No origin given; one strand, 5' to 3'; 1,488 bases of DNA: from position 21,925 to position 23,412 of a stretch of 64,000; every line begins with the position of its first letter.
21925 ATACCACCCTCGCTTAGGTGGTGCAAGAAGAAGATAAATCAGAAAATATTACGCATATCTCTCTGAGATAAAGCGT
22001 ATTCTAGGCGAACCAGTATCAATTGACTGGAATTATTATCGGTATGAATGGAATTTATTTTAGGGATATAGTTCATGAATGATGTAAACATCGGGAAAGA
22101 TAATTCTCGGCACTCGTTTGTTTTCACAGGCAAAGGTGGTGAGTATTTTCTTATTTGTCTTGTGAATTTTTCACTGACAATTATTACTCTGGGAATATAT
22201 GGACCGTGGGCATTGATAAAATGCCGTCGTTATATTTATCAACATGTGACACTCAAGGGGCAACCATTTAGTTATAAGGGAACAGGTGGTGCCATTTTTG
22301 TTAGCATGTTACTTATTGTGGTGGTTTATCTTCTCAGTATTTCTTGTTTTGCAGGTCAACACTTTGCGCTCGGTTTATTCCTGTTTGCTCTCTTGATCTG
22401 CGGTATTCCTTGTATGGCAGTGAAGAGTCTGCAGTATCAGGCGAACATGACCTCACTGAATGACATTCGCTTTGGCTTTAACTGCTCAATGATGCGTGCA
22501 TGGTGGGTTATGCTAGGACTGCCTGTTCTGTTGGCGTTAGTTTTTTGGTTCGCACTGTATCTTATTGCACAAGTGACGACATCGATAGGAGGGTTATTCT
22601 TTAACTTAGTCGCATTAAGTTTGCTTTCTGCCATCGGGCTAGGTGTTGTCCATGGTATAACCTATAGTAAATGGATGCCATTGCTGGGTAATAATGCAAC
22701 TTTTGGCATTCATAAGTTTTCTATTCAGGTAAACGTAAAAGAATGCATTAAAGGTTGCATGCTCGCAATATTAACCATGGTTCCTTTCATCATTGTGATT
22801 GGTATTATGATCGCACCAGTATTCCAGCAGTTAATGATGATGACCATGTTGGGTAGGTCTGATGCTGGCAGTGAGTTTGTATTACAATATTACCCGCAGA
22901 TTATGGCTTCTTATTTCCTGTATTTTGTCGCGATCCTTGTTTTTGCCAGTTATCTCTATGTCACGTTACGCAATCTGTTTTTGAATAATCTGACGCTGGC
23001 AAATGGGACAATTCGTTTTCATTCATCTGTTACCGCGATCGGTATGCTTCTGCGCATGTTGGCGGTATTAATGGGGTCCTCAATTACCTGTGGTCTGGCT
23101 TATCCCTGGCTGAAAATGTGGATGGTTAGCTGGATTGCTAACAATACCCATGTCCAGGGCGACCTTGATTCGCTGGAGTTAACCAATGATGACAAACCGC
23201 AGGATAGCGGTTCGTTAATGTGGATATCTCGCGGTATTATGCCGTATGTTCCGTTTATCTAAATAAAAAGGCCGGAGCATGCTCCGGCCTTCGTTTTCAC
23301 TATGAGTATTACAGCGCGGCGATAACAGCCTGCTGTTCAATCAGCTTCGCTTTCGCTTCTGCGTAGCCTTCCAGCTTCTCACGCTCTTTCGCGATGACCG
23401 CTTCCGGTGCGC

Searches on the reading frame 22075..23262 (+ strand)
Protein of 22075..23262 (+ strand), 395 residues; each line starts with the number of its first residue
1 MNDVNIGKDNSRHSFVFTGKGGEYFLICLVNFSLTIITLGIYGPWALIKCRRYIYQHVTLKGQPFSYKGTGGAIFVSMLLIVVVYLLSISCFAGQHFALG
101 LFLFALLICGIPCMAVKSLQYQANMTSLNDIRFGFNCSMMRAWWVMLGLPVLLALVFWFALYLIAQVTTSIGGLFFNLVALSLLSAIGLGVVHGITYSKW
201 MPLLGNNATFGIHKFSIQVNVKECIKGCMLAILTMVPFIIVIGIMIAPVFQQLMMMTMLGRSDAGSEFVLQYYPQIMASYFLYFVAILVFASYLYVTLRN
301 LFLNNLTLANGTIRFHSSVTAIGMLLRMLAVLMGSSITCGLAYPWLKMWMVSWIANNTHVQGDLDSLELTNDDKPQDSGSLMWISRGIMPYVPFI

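Call 3: search_protein_families(library=pfam, proteins=[window:22075-23262:+], max_evalue=0.01)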
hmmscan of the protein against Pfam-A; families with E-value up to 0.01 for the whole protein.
window:22075-23262:+ (395 aa): 1 family
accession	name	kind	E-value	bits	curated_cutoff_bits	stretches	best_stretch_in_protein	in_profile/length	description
PF05987.18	DUF898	-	1.6e-57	195.6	28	1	13-374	2-323/336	Bacterial protein of unknown function (DUF898)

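Call 4: search_protein_families(library=ncbifam, proteins=[window:22075-23262:+], max_evalue=0.01)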
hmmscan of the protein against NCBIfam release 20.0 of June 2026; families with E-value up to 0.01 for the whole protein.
window:22075-23262:+ (395 aa): 0 families

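Call 29: find_homologous_proteins(query=window:22075-23259:+, max_evalue=0.00001)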
Query window:22075-23259:+ (395 aa): 386 proteins with E <= 0.00001 among 8000 candidates; the best 120 are listed.
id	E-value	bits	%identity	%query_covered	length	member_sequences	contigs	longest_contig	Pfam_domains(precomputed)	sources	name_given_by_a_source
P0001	5.2e-254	861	98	100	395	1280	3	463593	PF05987.19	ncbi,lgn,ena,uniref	ncbi:DUF898 family protein [Escherichia coli]|uniref:YjgN family protein n=2 Tax=Escherichia coli Ta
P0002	5.3e-243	824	93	100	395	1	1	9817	PF05987.19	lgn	-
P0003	6.8e-242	821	93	100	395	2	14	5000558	PF05987.19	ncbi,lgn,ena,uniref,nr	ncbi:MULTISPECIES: YjgN family protein [Escherichia]|uniref:DUF898 family protein n=1 Tax=Escherichi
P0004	6.6e-241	817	92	100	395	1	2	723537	PF05987.19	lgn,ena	-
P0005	1.1e-240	817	92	100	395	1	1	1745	PF05987.19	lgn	-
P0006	1.3e-240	816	92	100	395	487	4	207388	PF05987.19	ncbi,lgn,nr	ncbi:DUF898 family protein [Escherichia coli O10]|nr:DUF898 family protein [Escherichia coli O10]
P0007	2.1e-240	816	92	100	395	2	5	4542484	PF05987.19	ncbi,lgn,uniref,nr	ncbi:DUF898 family protein [Escherichia coli]|uniref:YjgN family protein n=1 Tax=Escherichia coli Ta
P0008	3.6e-240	815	92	100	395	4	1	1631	PF05987.19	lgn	-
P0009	8.9e-240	814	92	100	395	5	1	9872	PF05987.19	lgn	-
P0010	3.1e-239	812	91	100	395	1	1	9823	PF05987.19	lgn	-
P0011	7.2e-237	804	91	100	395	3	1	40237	PF05987.19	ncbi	-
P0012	1.7e-236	803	91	100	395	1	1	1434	PF05987.19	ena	-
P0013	3.3e-236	802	94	100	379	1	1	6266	PF05987.19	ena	-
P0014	1.3e-235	800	93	100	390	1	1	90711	PF05987.19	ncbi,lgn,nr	ncbi:DUF898 family protein [Escherichia coli]|nr:DUF898 family protein [Escherichia coli]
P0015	7.5e-234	794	94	100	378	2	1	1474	PF05987.19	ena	-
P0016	9.7e-232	787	87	100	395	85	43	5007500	PF05987.19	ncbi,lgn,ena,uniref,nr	ncbi:DUF898 family protein [Escherichia albertii]|uniref:DUF898 domain-containing protein n=2 Tax=Es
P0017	1.1e-231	787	90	100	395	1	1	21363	PF05987.19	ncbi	-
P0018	3.5e-231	785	87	100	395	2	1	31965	PF05987.19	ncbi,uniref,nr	ncbi:YjgN family protein [Escherichia albertii]|uniref:YjgN family protein n=1 Tax=Escherichia alber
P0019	8.4e-231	784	86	100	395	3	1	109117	PF05987.19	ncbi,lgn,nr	ncbi:DUF898 family protein [Escherichia albertii]|nr:DUF898 family protein [Escherichia albertii]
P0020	1.3e-230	784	86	100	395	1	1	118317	PF05987.19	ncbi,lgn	ncbi:DUF898 family protein [Escherichia albertii]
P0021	5.9e-230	781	87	100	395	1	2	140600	PF05987.19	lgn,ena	-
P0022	1.2e-229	780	86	100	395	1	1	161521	PF05987.19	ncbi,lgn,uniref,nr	ncbi:YjgN family protein [Escherichia albertii]|uniref:YjgN family protein n=1 Tax=Escherichia alber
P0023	2.5e-229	779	86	100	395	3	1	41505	PF05987.19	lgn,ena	-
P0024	5.6e-227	772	87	100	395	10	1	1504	PF05987.19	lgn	-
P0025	1.3e-222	757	85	100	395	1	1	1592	PF05987.19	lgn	-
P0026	1.6e-217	740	99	87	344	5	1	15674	PF05987.19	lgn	-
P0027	5.7e-210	716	98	85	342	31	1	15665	PF05987.19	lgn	-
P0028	1.1e-206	705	90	89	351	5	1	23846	PF05987.19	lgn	-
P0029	4.7e-199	680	86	89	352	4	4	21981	PF05987.19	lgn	-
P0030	1.6e-197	675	85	89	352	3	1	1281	PF05987.19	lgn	-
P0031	9.6e-191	652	89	85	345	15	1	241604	PF05987.19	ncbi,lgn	-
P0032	3.8e-169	581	66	100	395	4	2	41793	PF05987.19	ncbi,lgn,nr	ncbi:DUF898 domain-containing protein [Salmonella enterica subsp. salamae]|nr:DUF898 domain-containi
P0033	2.2e-168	579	66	100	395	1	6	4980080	PF05987.19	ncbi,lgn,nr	ncbi:TPA: DUF898 domain-containing protein [Salmonella enterica subsp. salamae serovar [1],40:z35:e,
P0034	4.1e-168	578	66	100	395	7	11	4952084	PF05987.19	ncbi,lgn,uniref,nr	ncbi:DUF898 domain-containing protein [Salmonella enterica subsp. salamae]|uniref:DUF898 domain-cont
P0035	7.0e-168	577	66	100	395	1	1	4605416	PF05987.19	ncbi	-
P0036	1.3e-167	576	66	100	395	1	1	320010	PF05987.19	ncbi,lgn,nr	ncbi:TPA: DUF898 domain-containing protein [Salmonella enterica subsp. salamae serovar 28:r:e,n,z15]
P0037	2.9e-167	575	65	100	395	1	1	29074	PF05987.19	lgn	-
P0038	4.0e-167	575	66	100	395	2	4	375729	PF05987.19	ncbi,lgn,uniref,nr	ncbi:DUF898 domain-containing protein [Salmonella enterica subsp. salamae]|uniref:DUF898 domain-cont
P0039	5.1e-167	574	65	100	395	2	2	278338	PF05987.19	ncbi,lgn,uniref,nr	ncbi:DUF898 domain-containing protein [Salmonella enterica subsp. enterica serovar Cerro]|uniref:DUF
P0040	6.5e-167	574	65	100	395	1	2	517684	PF05987.19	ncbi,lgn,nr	ncbi:DUF898 domain-containing protein [Salmonella enterica]|nr:DUF898 domain-containing protein [Sal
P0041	1.2e-166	573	65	100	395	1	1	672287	PF05987.19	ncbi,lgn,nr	ncbi:TPA: DUF898 domain-containing protein [Salmonella enterica subsp. enterica serovar Kiambu]|nr:D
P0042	2.4e-166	572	65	100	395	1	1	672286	PF05987.19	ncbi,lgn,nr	ncbi:DUF898 domain-containing protein [Salmonella enterica]|nr:DUF898 domain-containing protein [Sal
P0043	2.9e-166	572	65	100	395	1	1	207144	PF05987.19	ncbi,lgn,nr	ncbi:TPA: DUF898 domain-containing protein [Salmonella enterica subsp. enterica serovar Kiambu]|nr:D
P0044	3.1e-166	572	65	100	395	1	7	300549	PF05987.19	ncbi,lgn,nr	ncbi:DUF898 domain-containing protein [Salmonella enterica]|nr:DUF898 domain-containing protein [Sal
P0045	3.6e-166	571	65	100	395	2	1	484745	PF05987.19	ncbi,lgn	-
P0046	3.8e-166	571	65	100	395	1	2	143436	PF05987.19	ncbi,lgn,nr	ncbi:DUF898 domain-containing protein [Salmonella enterica subsp. enterica serovar Cerro]|nr:DUF898 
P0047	4.0e-166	571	65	100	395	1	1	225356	PF05987.19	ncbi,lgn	ncbi:YjgN family protein [Salmonella enterica subsp. enterica serovar Cerro]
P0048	4.1e-166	571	65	98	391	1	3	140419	PF05987.19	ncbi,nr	ncbi:DUF898 domain-containing protein [Salmonella enterica subsp. enterica serovar Kiambu]|nr:DUF898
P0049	5.2e-166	571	65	100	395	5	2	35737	PF05987.19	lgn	-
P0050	5.6e-166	571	65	100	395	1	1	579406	PF05987.19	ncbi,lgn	ncbi:YjgN family protein [Salmonella enterica]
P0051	8.1e-166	570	65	100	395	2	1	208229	PF05987.19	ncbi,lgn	ncbi:DUF898 domain-containing protein [Salmonella enterica subsp. enterica serovar Chester]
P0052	8.4e-166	570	65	100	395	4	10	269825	PF05987.19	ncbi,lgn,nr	ncbi:DUF898 domain-containing protein [Salmonella enterica subsp. enterica serovar Enteritidis]|nr:D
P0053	8.9e-166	570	65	100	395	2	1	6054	PF05987.19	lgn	-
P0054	1.3e-165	570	64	100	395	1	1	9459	PF05987.19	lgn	-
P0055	1.4e-165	569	65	100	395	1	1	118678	PF05987.19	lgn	-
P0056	1.5e-165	569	64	100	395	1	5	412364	PF05987.19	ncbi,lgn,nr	ncbi:DUF898 domain-containing protein [Salmonella enterica]|nr:DUF898 domain-containing protein [Sal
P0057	1.6e-165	569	65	100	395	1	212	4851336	PF05987.19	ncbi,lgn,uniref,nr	ncbi:DUF898 domain-containing protein [Salmonella enterica]|uniref:DUF898 domain-containing protein 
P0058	1.6e-165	569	65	100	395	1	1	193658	PF05987.19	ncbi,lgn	ncbi:DUF898 domain-containing protein [Salmonella enterica subsp. enterica serovar Denver]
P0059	1.7e-165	569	65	100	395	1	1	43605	PF05987.19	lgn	-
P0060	1.7e-165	569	65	100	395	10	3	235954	PF05987.19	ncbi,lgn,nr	ncbi:DUF898 domain-containing protein [Salmonella enterica subsp. salamae]|nr:DUF898 domain-containi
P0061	1.8e-165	569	65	100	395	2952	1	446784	PF05987.19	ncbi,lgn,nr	ncbi:DUF898 domain-containing protein [Salmonella enterica subsp. enterica serovar Urbana]|nr:DUF898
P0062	2.1e-165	569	64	100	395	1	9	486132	PF05987.19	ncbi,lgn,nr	ncbi:DUF898 domain-containing protein [Salmonella enterica]|nr:DUF898 domain-containing protein [Sal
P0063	2.1e-165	569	64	100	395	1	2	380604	PF05987.19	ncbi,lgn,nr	ncbi:DUF898 domain-containing protein [Salmonella enterica]|nr:DUF898 domain-containing protein [Sal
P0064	2.2e-165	569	65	98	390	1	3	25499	PF05987.19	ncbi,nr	ncbi:DUF898 domain-containing protein, partial [Salmonella enterica subsp. enterica serovar Cerro]|n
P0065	2.2e-165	569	65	100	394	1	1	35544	PF05987.19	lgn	-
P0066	2.4e-165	569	65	98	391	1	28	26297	PF05987.19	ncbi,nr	ncbi:DUF898 domain-containing protein [Salmonella enterica subsp. enterica serovar Cerro]|nr:DUF898 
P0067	2.4e-165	569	64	100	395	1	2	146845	PF05987.19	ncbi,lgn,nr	ncbi:DUF898 domain-containing protein [Salmonella enterica subsp. enterica serovar Kuessel]|nr:DUF89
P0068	2.7e-165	568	64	100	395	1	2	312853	PF05987.19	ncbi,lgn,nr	ncbi:DUF898 family protein [Salmonella enterica subsp. enterica serovar Agama]|nr:DUF898 domain-cont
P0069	2.9e-165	568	64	100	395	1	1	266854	PF05987.19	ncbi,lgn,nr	ncbi:DUF898 domain-containing protein [Salmonella enterica subsp. enterica serovar Poona]|nr:DUF898 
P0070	3.0e-165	568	64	100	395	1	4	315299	PF05987.19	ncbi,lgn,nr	ncbi:DUF898 domain-containing protein [Salmonella enterica subsp. enterica serovar Uganda]|nr:DUF898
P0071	3.0e-165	568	65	100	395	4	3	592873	PF05987.19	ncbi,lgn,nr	ncbi:DUF898 domain-containing protein [Salmonella enterica]|nr:DUF898 domain-containing protein [Sal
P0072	3.4e-165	568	65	100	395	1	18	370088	PF05987.19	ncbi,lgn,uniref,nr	ncbi:DUF898 domain-containing protein [Salmonella enterica subsp. enterica serovar Legon]|uniref:Yjg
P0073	3.9e-165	568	64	100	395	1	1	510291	PF05987.19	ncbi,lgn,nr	ncbi:DUF898 domain-containing protein [Salmonella enterica]|nr:DUF898 domain-containing protein [Sal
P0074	4.0e-165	568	64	100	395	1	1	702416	PF05987.19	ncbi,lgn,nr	ncbi:DUF898 domain-containing protein [Salmonella enterica]|nr:DUF898 domain-containing protein [Sal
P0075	4.2e-165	568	64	100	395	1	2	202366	PF05987.19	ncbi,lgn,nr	ncbi:DUF898 domain-containing protein [Salmonella enterica subsp. enterica serovar Losangeles]|nr:DU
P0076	4.3e-165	568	65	100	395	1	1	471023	PF05987.19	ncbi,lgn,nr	ncbi:DUF898 domain-containing protein [Salmonella enterica]|nr:DUF898 domain-containing protein [Sal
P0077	4.4e-165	568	64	100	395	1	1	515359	PF05987.19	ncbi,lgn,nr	ncbi:DUF898 domain-containing protein [Salmonella enterica]|nr:DUF898 domain-containing protein [Sal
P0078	4.5e-165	568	65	100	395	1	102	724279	PF05987.19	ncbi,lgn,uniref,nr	ncbi:DUF898 domain-containing protein [Salmonella enterica]|uniref:DUF898 domain-containing protein 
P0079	4.5e-165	568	64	100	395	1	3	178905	PF05987.19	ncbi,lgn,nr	ncbi:DUF898 domain-containing protein [Salmonella enterica subsp. enterica]|nr:DUF898 domain-contain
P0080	4.9e-165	568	65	100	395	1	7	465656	PF05987.19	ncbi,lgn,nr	ncbi:DUF898 domain-containing protein [Salmonella enterica subsp. enterica]|nr:DUF898 domain-contain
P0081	5.2e-165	568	64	100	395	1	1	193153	PF05987.19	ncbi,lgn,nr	ncbi:DUF898 domain-containing protein [Salmonella enterica subsp. enterica]|nr:DUF898 domain-contain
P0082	5.5e-165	567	64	100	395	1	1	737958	PF05987.19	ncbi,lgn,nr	ncbi:DUF898 domain-containing protein [Salmonella enterica subsp. enterica serovar Sandiego]|nr:DUF8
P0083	5.6e-165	567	64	100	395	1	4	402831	PF05987.19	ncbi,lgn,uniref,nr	ncbi:YjgN family protein [Salmonella enterica]|uniref:YjgN family protein n=1 Tax=Salmonella enteric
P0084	5.8e-165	567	65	100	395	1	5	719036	PF05987.19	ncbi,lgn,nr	ncbi:TPA: DUF898 domain-containing protein [Salmonella enterica]|nr:DUF898 domain-containing protein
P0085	6.1e-165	567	64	100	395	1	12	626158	PF05987.19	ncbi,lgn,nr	ncbi:DUF898 domain-containing protein [Salmonella enterica subsp. enterica serovar Warnow]|nr:DUF898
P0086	6.2e-165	567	65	100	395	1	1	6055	PF05987.19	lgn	-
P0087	7.0e-165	567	64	100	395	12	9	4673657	PF05987.19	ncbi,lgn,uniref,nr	ncbi:DUF898 domain-containing protein [Salmonella enterica]|uniref:Inner membrane protein YjgN n=1 T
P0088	7.3e-165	567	65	100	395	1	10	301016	PF05987.19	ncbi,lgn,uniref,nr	ncbi:DUF898 domain-containing protein [Salmonella enterica subsp. enterica]|uniref:YjgN family prote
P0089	8.3e-165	567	64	100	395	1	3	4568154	PF05987.19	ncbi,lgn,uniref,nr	ncbi:DUF898 domain-containing protein [Salmonella enterica]|uniref:DUF898 domain-containing protein 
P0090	9.0e-165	567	64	100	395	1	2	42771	PF05987.19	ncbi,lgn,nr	ncbi:DUF898 domain-containing protein [Salmonella enterica subsp. enterica serovar Leatherhead]|nr:D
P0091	9.1e-165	567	65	100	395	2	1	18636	PF05987.19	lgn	-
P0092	9.5e-165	567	64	100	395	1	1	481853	PF05987.19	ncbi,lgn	ncbi:DUF898 domain-containing protein [Salmonella enterica]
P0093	9.6e-165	567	65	100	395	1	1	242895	PF05987.19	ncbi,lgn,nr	ncbi:DUF898 domain-containing protein [Salmonella enterica subsp. enterica]|nr:DUF898 domain-contain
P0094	1.0e-164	567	65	100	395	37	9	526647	PF05987.19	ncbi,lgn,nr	ncbi:TPA: DUF898 domain-containing protein [Salmonella enterica subsp. houtenae serovar 43:z4,z32:-]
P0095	1.0e-164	567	64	100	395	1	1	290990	PF05987.19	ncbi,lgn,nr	ncbi:DUF898 domain-containing protein [Salmonella enterica]|nr:DUF898 domain-containing protein [Sal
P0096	1.1e-164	567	65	100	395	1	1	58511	PF05987.19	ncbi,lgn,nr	ncbi:TPA: DUF898 domain-containing protein [Salmonella enterica subsp. enterica serovar Elomrane]|nr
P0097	1.1e-164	566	64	100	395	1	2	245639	PF05987.19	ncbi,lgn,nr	ncbi:DUF898 domain-containing protein [Salmonella enterica]|nr:DUF898 domain-containing protein [Sal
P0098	1.2e-164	566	64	100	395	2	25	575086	PF05987.19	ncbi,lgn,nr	ncbi:DUF898 domain-containing protein [Salmonella enterica]|nr:DUF898 domain-containing protein [Sal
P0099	1.3e-164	566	64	100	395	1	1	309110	PF05987.19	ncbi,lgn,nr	ncbi:DUF898 domain-containing protein [Salmonella enterica]|nr:DUF898 domain-containing protein [Sal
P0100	1.4e-164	566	64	100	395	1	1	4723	PF05987.19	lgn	-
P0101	1.5e-164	566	64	100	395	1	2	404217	PF05987.19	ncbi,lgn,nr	ncbi:DUF898 domain-containing protein [Salmonella enterica]|nr:DUF898 domain-containing protein [Sal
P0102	1.5e-164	566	65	100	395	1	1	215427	PF05987.19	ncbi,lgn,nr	ncbi:DUF898 domain-containing protein [Salmonella enterica]|nr:DUF898 domain-containing protein [Sal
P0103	1.6e-164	566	65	98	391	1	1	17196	PF05987.19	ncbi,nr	ncbi:DUF898 domain-containing protein [Salmonella enterica subsp. enterica]|nr:DUF898 domain-contain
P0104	1.6e-164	566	64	100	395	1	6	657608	PF05987.19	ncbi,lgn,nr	ncbi:DUF898 domain-containing protein [Salmonella enterica subsp. enterica]|nr:DUF898 domain-contain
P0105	1.9e-164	566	65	100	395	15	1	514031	PF05987.19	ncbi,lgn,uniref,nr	ncbi:YjgN family protein [Salmonella bongori]|uniref:YjgN family protein n=1 Tax=Salmonella bongori 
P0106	2.1e-164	566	65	98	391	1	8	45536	PF05987.19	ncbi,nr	ncbi:DUF898 domain-containing protein [Salmonella enterica]|nr:DUF898 domain-containing protein [Sal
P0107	2.1e-164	566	64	100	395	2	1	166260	PF05987.19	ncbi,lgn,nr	ncbi:DUF898 domain-containing protein [Salmonella enterica subsp. enterica serovar Wangata]|nr:DUF89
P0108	2.5e-164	565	64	100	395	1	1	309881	PF05987.19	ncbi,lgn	ncbi:YjgN family protein [Salmonella enterica]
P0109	2.6e-164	565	64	100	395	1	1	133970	PF05987.19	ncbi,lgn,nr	ncbi:DUF898 domain-containing protein [Salmonella enterica]|nr:DUF898 domain-containing protein [Sal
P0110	2.8e-164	565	64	100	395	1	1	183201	PF05987.19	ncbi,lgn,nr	ncbi:DUF898 domain-containing protein [Salmonella enterica subsp. enterica]|nr:DUF898 domain-contain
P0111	3.0e-164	565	64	100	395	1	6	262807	PF05987.19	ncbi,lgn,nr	ncbi:DUF898 domain-containing protein [Salmonella enterica]|nr:DUF898 domain-containing protein [Sal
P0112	3.5e-164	565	64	100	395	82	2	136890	PF05987.19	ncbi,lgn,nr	ncbi:TPA: DUF898 domain-containing protein [Salmonella enterica]|nr:DUF898 domain-containing protein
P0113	3.7e-164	565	64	100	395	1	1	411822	PF05987.19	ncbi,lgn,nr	ncbi:DUF898 domain-containing protein [Salmonella enterica subsp. enterica]|nr:DUF898 domain-contain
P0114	4.1e-164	565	64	100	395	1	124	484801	PF05987.19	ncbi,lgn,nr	ncbi:DUF898 domain-containing protein [Salmonella enterica]|nr:DUF898 domain-containing protein [Sal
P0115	4.7e-164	564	65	98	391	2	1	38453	PF05987.19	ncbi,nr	ncbi:DUF898 domain-containing protein [Salmonella enterica]|nr:DUF898 domain-containing protein [Sal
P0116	5.6e-164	564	65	100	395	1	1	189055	PF05987.19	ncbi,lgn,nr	ncbi:TPA: DUF898 domain-containing protein [Salmonella bongori]|nr:DUF898 domain-containing protein 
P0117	7.5e-164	564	64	100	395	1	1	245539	PF05987.19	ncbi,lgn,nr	ncbi:DUF898 domain-containing protein [Salmonella enterica subsp. enterica]|nr:DUF898 domain-contain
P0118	7.8e-164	564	64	100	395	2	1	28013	PF05987.19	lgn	-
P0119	8.3e-164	564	64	100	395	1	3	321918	PF05987.19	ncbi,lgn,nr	ncbi:DUF898 domain-containing protein [Salmonella enterica subsp. enterica]|nr:DUF898 domain-contain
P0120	8.8e-164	563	65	100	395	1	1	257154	PF05987.19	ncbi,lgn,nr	ncbi:TPA: DUF898 domain-containing protein [Salmonella enterica subsp. enterica serovar Casablanca]|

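Call 32: find_related_loci(query=A1, collection=genome_contigs, flank=6000)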
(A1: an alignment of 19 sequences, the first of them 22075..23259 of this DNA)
Query A1 (395 aa) in genome_contigs; peptide patterns used: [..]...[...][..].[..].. (x = any residue, [..] = any of these).
600 stretches matched a pattern (row limit reached: there are more); 566 encode a relative of the query (tblastn E <= 1e-3); the best 80 are kept; 80 distinct loci.
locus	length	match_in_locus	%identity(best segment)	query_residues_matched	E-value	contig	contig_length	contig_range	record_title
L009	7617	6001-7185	92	1-395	0e+0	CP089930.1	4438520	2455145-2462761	Escherichia coli strain E69 chromosome, complete genome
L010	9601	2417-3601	86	1-395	0e+0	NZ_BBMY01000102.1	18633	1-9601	Escherichia albertii NBRC 107761 = DSM 17582 strain NBRC 107761, whole genome shotgun sequence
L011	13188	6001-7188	55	1-395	8e-145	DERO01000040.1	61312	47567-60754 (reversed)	MAG TPA_asm: Leclercia adecarboxylata isolate UBA3338 UBA3338_contig_182, whole genome shotgun sequence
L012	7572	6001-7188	56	1-395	1e-140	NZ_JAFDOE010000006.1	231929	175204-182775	Citrobacter sp. FP75 contig6, whole genome shotgun sequence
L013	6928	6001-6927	54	1-308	2e-99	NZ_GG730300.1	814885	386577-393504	Citrobacter youngae ATCC 29220 Scfld1, whole genome shotgun sequence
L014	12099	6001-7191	44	1-395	4e-98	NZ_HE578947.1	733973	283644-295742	Phytobacter massiliensis JC163 strain type strain: JC163, whole genome shotgun sequence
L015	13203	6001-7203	42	1-395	5e-95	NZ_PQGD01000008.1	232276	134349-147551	Superficieibacter electus strain BP-1 NODE_8_length_232276_cov_39.5477, whole genome shotgun sequence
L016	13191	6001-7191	44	2-395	1e-93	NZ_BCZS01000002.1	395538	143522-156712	Pluralibacter gergoviae ATCC 33028 = NBRC 105706, whole genome shotgun sequence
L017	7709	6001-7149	40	1-379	4e-86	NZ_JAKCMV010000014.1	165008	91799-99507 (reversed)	Enterobacter asburiae strain INSAq146 Aq146_contig_14, whole genome shotgun sequence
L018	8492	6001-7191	38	1-392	2e-67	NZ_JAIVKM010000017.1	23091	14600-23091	Mangrovibacter yixingensis strain SaN21-3 SaN21-3_ctg017, whole genome shotgun sequence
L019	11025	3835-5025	36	1-392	3e-67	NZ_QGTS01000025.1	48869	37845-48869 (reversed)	Mangrovibacter plantisponsor strain DSM 19579 Ga0244534_125, whole genome shotgun sequence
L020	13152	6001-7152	36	11-391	8e-64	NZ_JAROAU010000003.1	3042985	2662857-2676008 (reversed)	Kosakonia cowanii strain 282A-S69 282A_S69_3, whole genome shotgun sequence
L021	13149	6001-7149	34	12-391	5e-59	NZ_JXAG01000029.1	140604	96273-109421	Enterobacter sp. Bisph1 contig029, whole genome shotgun sequence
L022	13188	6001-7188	39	2-394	7e-81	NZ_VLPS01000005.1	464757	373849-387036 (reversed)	Atlantibacter subterranea strain ZYL01 Scaffold3_2, whole genome shotgun sequence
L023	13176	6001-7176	31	8-393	6e-56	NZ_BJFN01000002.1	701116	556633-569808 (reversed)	Buttiauxella sp. A111 Contig02, whole genome shotgun sequence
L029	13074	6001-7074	32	10-371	7e-40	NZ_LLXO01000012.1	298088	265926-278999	Entomohabitans teleogrylli strain SCU-B244 contig12, whole genome shotgun sequence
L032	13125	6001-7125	31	4-379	2e-38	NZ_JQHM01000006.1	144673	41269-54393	Pectobacterium betavasculorum strain NCPPB 2795 ID_11, whole genome shotgun sequence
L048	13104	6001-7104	26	12-372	2e-27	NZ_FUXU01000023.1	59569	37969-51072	Enterovibrio nigricans DSM 22720, whole genome shotgun sequence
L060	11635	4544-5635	26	17-379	6e-25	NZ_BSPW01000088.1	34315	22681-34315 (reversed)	Vibrio zhanjiangensis strain NBRC 108723 sequence088, whole genome shotgun sequence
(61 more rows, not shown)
